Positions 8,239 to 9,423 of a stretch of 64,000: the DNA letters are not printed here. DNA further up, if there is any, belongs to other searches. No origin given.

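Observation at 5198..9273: Three-gene operon: membrane-tailed acyl-ACP-reductase-like fusion protein, SAP-domain protein and PlsC-like acyltransferase; a candidate fatty aldehyde/alcohol-derived lipid module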

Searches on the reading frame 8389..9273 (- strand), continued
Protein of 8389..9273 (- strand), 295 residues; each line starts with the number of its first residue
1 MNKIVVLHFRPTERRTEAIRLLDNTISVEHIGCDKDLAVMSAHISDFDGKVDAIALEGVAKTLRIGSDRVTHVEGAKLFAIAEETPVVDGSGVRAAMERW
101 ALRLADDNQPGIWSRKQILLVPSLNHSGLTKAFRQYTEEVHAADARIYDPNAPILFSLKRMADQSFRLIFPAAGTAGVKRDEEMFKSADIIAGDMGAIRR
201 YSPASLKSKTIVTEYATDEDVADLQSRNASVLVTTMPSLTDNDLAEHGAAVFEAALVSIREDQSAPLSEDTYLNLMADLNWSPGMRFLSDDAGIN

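Call 55: search_protein_families(library=ncbifam, proteins=[L105:1951-2958:+, L105:2961-3527:+, L105:3562-4335:+, L105:4380-5378:+, L105:5468-5998:+, L105:5995-6915:+, L105:6915-8000:+, L105:8083-8556:+, L105:8591-10117:+, L134:6964-7869:+], max_evalue=0.00001)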
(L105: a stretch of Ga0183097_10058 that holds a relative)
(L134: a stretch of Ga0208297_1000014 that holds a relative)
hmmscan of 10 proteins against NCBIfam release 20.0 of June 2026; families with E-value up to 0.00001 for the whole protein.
L105:1951-2958:+ (335 aa): 12 families
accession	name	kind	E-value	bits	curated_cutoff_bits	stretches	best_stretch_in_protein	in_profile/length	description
TIGR00121.1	birA_ligase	equivalog_domain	2.3e-63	213.9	83.1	1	87-325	2-234/235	biotin--[acetyl-CoA-carboxylase] ligase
NF006206.0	PRK08330.1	equivalog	1.1e-58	198.5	311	1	77-326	3-241/243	biotin--protein ligase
NF008848.0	PRK11886.1-3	equivalog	2.4e-57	194.4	362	1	17-328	10-318/319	bifunctional biotin--[acetyl-CoA-carboxylase] ligase/biotin operon repressor BirA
NF008847.0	PRK11886.1-2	equivalog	3.9e-54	184.1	293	1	4-328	4-319/320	bifunctional biotin--[acetyl-CoA-carboxylase] ligase/biotin operon repressor BirA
NF008846.0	PRK11886.1-1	equivalog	1.8e-52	178.6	353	1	5-327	2-310/312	bifunctional biotin--[acetyl-CoA-carboxylase] ligase/biotin operon repressor BirA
NF008850.0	PRK11886.1-5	equivalog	3.8e-46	157.7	489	1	7-328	8-319/320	bifunctional biotin--[acetyl-CoA-carboxylase] ligase/biotin operon repressor BirA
NF008849.0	PRK11886.1-4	equivalog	1.8e-44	152.2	474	1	20-328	18-319/320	bifunctional biotin--[acetyl-CoA-carboxylase] ligase/biotin operon repressor BirA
NF005405.0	PRK06955.1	equivalog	1.4e-28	99.9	312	1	108-329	62-297/300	biotin--[acetyl-CoA-carboxylase] ligase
NF009862.0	PRK13325.1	equivalog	8.9e-20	70.9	761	1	111-328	110-325/592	bifunctional biotin--[acetyl-CoA-carboxylase] ligase/type III pantothenate kinase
NF004607.0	PRK05935.1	equivalog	1.4e-17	64.1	219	1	91-257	9-173/190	biotin--protein ligase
TIGR00122.1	birA_repr_reg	equivalog_domain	5.7e-14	51.8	70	1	13-76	5-67/69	biotin operon repressor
NF006294.0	PRK08477.1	equivalog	3.6e-11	42.8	179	1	87-256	6-159/214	biotin--[acetyl-CoA-carboxylase] ligase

L105:2961-3527:+ (188 aa): 0 families

L105:3562-4335:+ (257 aa): 30 families (the best 25 are shown)
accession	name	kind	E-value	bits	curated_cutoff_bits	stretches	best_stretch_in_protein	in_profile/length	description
NF009847.0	PRK13318.1-5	equivalog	9.8e-117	388.8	381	1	1-256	1-255/256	type III pantothenate kinase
NF009843.0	PRK13318.1-1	equivalog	4.4e-109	363.7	426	1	1-256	1-254/259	type III pantothenate kinase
NF009855.0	PRK13321.1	equivalog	2.9e-103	344.6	233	1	1-256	1-255/256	type III pantothenate kinase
NF009844.0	PRK13318.1-2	equivalog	2.5e-85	285.7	331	1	1-256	1-255/259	type III pantothenate kinase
NF009845.0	PRK13318.1-3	equivalog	4.2e-81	272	358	1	1-256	1-255/258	type III pantothenate kinase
NF009848.0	PRK13318.1-6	equivalog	5.2e-81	271.8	248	1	1-256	1-255/256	type III pantothenate kinase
TIGR00671.1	baf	subfamily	3e-71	240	58.2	1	2-251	1-241/243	type III pantothenate kinase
NF009846.0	PRK13318.1-4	equivalog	1.9e-61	207.7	432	1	1-256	1-254/255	type III pantothenate kinase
NF009849.0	PRK13320.1-1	equivalog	1.4e-43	149.1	354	1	2-256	10-264/267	type III pantothenate kinase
NF009861.0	PRK13324.1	equivalog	1.3e-41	142.8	495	1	1-256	1-254/258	type III pantothenate kinase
NF009852.0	PRK13320.1-4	equivalog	4.8e-38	131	439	1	3-256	16-269/270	pantothenate kinase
NF009853.0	PRK13320.1-5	equivalog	2.2e-31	109.2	287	1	1-253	1-238/243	type III pantothenate kinase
NF009860.0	PRK13322.1-5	equivalog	2.3e-28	99.5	288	1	1-254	1-246/248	pantothenate kinase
NF009863.0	PRK13326.1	equivalog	2.8e-26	92.6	412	1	3-252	11-255/264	type III pantothenate kinase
NF009850.0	PRK13320.1-2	equivalog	2.3e-24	86.4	321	1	1-251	1-234/241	type III pantothenate kinase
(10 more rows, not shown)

L105:4380-5378:+ (332 aa): 10 families
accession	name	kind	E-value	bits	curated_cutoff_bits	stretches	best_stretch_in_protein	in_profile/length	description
TIGR00737.1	nifR3_yhdG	equivalog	5.7e-121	403.6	293.3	1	5-318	2-315/319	tRNA dihydrouridine synthase DusB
NF008774.0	PRK11815.1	equivalog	5.1e-45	153.9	269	1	11-311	13-317/337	tRNA dihydrouridine(20/20a) synthase DusA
NF007838.0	PRK10550.1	equivalog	1.3e-34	119.7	395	1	50-230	47-229/312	tRNA dihydrouridine(16) synthase DusC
TIGR00742.1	yjbN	subfamily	1e-33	117.1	397.2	1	13-304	3-298/318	tRNA dihydrouridine(20/20a) synthase DusA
TIGR01037.2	pyrD_sub1_fam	subfamily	2e-15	56.7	270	1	60-169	85-188/300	dihydroorotate dehydrogenase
NF005574.0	PRK07259.1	equivalog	6.9e-15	54.7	269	1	59-168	88-190/304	dihydroorotate dehydrogenase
TIGR00736.1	nifR3_rel_arch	hypoth_equivalog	9.1e-11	41.7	218.7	1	85-225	86-220/231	MJ0144 family RNA dihydrouridine synthase-like protein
NF041011.1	dihydoor_dh_Arch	equivalog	5.1e-09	35.6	330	1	60-168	80-175/289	dihydroorotate dehydrogenase PyrD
NF006183.0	PRK08318.1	equivalog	5.1e-09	35.4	335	1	40-168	75-198/422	NAD-dependent dihydropyrimidine dehydrogenase subunit PreA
NF005741.0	PRK07565.1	subfamily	5.3e-07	29.1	303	0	74-173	111-201/335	dihydroorotate dehydrogenase-like protein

L105:5468-5998:+ (176 aa): 0 families

L105:5995-6915:+ (306 aa): 0 families

L105:6915-8000:+ (361 aa): 19 families
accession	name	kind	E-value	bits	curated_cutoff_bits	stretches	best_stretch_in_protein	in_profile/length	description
NF053554.1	prodigi_MAP_PigE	equivalog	1.8e-65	221.8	850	1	36-352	43-357/837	prodigiosin MAP biosynthesis aminotransferase PigE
TIGR04058.1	AcACP_reductase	equivalog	7.4e-37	127.4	449.7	1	29-329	33-335/339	long-chain acyl-[acyl-carrier-protein] reductase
TIGR01035.1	hemA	equivalog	2e-13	50.1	209.55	1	75-253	112-287/416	glutamyl-tRNA reductase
NF000744.0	PRK00045.1-3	equivalog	2e-12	46.7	429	1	117-253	158-297/447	glutamyl-tRNA reductase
NF006141.0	PRK08291.1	equivalog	2e-08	33.6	408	1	128-242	113-226/330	cyclodeaminase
NF004779.0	PRK06125.1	subfamily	4e-08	33.1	261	1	146-229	4-87/259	short-chain dehydrogenase/reductase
TIGR03944.1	dehyd_SbnB_fam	equivalog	5.2e-08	32.3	326.9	1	139-243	122-229/327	2,3-diaminopropionate biosynthesis protein SbnB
NF005495.0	PRK07109.1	subfamily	5.8e-08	32.4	264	1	146-210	5-69/334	SDR family oxidoreductase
NF006379.0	PRK08618.1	equivalog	7.8e-08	32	417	1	139-243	118-222/326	ornithine cyclodeaminase family protein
NF005489.0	PRK07102.1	equivalog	3.4e-07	30.1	267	1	151-224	3-77/243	SDR family oxidoreductase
NF004825.0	PRK06181.1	equivalog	7.1e-07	28.8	215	1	147-222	4-79/268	SDR family oxidoreductase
NF001319.0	PRK00258.3-3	equivalog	1.3e-06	27.7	252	1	120-223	94-194/279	shikimate dehydrogenase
NF006565.0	PRK09072.1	equivalog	1.4e-06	28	238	1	147-229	3-85/265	SDR family oxidoreductase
TIGR02992.1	ectoine_eutC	equivalog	2.9e-06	26.6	471.65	1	127-242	109-223/326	ectoine utilization protein EutC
NF005672.0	PRK07454.1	equivalog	3.3e-06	26.5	234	1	150-207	7-64/241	SDR family oxidoreductase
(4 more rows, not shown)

L105:8083-8556:+ (157 aa): 13 families
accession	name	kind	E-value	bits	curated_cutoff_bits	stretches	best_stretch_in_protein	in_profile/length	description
NF001263.0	PRK00226.1-4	equivalog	2.9e-58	196.3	145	1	2-157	3-158/160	transcription elongation factor GreA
NF001260.0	PRK00226.1-1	equivalog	1.8e-51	174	234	1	1-157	1-157/160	transcription elongation factor GreA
TIGR01462.1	greA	subfamily_domain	3.7e-49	166.7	139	1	8-157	2-151/151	transcription elongation factor GreA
NF001261.0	PRK00226.1-2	equivalog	1.9e-45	154.6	167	1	7-157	5-155/157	transcription elongation factor GreA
NF001264.0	PRK00226.1-5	equivalog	2.1e-38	131.6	180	1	8-157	6-156/158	transcription elongation factor GreA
NF002506.1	PRK01885.1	equivalog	1.7e-28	99.3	188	1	6-156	3-152/156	transcription elongation factor GreB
NF011309.0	PRK14720.1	equivalog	1.8e-28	99.2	714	1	4-156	748-900/906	transcription elongation factor GreA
TIGR01461.1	greB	equivalog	5.2e-26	91.2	171.05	1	6-157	3-153/156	transcription elongation factor GreB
NF001262.0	PRK00226.1-3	equivalog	8.2e-24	84.2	161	1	3-148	4-150/165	transcription elongation factor GreA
NF004969.0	PRK06330.1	equivalog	6e-17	61.5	697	1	8-141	569-701/718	transcript cleavage factor/unknown domain fusion protein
NF004548.0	PRK05892.1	equivalog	2.1e-13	50.5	126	1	9-155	9-153/158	nucleoside diphosphate kinase regulator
NF004396.0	PRK05753.1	equivalog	2.1e-13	50.3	109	1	63-147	31-115/137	nucleoside diphosphate kinase regulator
NF004973.0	PRK06342.1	equivalog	8.8e-12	45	159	1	6-143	29-150/160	transcription elongation factor GreA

L105:8591-10117:+ (508 aa): 17 families
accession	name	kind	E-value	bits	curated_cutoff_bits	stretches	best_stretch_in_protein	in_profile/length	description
NF001756.1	PRK00484.1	subfamily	1.4e-225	749.6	468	1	25-506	1-487/488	lysine--tRNA ligase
TIGR00499.1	lysS_bact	equivalog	5.5e-210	698.2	427.6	1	24-506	2-494/496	lysine--tRNA ligase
NF002821.0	PRK02983.1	equivalog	5.8e-173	577.6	742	1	5-505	598-1099/1102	bifunctional lysylphosphatidylglycerol synthetase/lysine--tRNA ligase LysX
NF009101.0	PRK12445.1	subfamily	1.9e-172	574.3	1026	1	23-506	14-503/505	lysine--tRNA ligase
TIGR00462.1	genX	equivalog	1.3e-71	241.6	286.9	1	190-501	3-304/304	EF-P lysine aminoacylase EpmA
NF006828.0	PRK09350.1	equivalog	9.1e-63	212.5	264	1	186-503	14-322/325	elongation factor P--(R)-beta-lysine ligase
NF003483.0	PRK05159.1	equivalog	7.1e-54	183.3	353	1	68-508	13-436/438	aspartate--tRNA(Asn) ligase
TIGR00458.1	aspS_nondisc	equivalog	1.4e-52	179.1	368.4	1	68-508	12-426/428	aspartate--tRNA(Asn) ligase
TIGR00459.1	aspS_bact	equivalog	5.2e-51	173.7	373.85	2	70-340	16-281/586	aspartate--tRNA ligase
NF001750.0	PRK00476.1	equivalog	6.4e-50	170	443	2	68-340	16-286/590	aspartate--tRNA ligase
NF009460.0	PRK12820.1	equivalog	4.4e-34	117.7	1379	2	169-344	155-317/723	bifunctional aspartyl-tRNA synthetase/aspartyl/glutamyl-tRNA amidotransferase subunit C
NF003037.0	PRK03932.1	equivalog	1e-32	113.7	414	1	68-507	14-448/451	asparagine--tRNA ligase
TIGR00457.1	asnS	equivalog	6.3e-30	104.4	342.6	1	60-506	5-451/455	asparagine--tRNA ligase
NF005052.0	PRK06462.1-1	equivalog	1.8e-12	47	368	1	170-503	34-345/353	asparagine synthetase A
NF005054.0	PRK06462.1-4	equivalog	1.4e-11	44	309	0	178-342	15-190/318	asparagine synthetase A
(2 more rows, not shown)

L134:6964-7869:+ (301 aa): 0 families

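Call 93: search_solved_structures(query=A2, max_evalue=10)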
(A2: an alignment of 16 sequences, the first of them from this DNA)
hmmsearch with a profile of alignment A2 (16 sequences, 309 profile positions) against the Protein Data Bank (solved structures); distinct sequences matched with E-value up to 10: 4.
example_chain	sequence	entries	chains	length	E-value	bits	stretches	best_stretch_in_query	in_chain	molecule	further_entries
1o2f_B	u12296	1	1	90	0.039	16.1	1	33-95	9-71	PTS system, glucose-specific IIBC component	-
1iba_A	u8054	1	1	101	0.16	14.1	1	34-95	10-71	GLUCOSE PERMEASE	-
3bp3_A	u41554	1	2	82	0.19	13.9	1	37-95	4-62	Glucose-specific phosphotransferase enzyme IIB component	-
3bp8_C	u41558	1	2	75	0.53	12.4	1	42-95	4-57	PTS system glucose-specific EIICB component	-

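Call 94: search_solved_structures(query=A3, max_evalue=10)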
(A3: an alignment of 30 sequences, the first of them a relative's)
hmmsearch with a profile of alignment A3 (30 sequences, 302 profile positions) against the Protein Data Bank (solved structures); distinct sequences matched with E-value up to 10: 2.
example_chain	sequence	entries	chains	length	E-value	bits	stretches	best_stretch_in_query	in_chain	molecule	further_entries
2vn5_B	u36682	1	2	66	0.6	12.6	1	48-87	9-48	ENDOGLUCANASE A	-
1iok_A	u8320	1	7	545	0.67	12.4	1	17-96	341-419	CHAPERONIN 60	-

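Call 95: search_protein_families(library=pfam, alignment_id=A3, max_evalue=1)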
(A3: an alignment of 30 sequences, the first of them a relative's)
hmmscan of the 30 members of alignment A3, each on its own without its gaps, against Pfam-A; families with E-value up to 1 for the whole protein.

A. member 1, P0145 (301 aa): 1 family
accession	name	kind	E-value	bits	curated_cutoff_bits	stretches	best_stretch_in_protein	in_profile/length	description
PF22448.1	RepB_primase_C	-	0.065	13.6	26.1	1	125-148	14-37/54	RepB DNA-primase C-terminal helical domain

B. families by the number of members that match (of 30 scanned): 13 families
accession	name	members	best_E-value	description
PF02817.22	E3_binding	1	0.012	e3 binding domain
PF19847.4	DUF6322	1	0.018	Family of unknown function (DUF6322)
PF24654.2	CEP76_N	1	0.021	CEP76 N-terminal domain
PF19288.4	CofH_C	1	0.046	CofH/MqnC C-terminal region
PF22448.1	RepB_primase_C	1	0.065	RepB DNA-primase C-terminal helical domain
PF00627.37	UBA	1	0.075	UBA/TS-N domain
PF12710.13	HAD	1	0.097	haloacid dehalogenase-like hydrolase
PF00538.25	Linker_histone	1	0.099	linker histone H1 and H5 family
PF16188.10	Peptidase_M24_C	1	0.1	C-terminal region of peptidase_M24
PF00403.32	HMA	1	0.11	Heavy-metal-associated domain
PF12242.14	Eno-Rase_NADH_b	1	0.13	NAD(P)H binding domain of trans-2-enoyl-CoA reductase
PF04577.19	Glyco_transf_61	1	0.19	Glycosyltransferase 61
PF14553.12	YqbF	1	0.19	YqbF, hypothetical protein domain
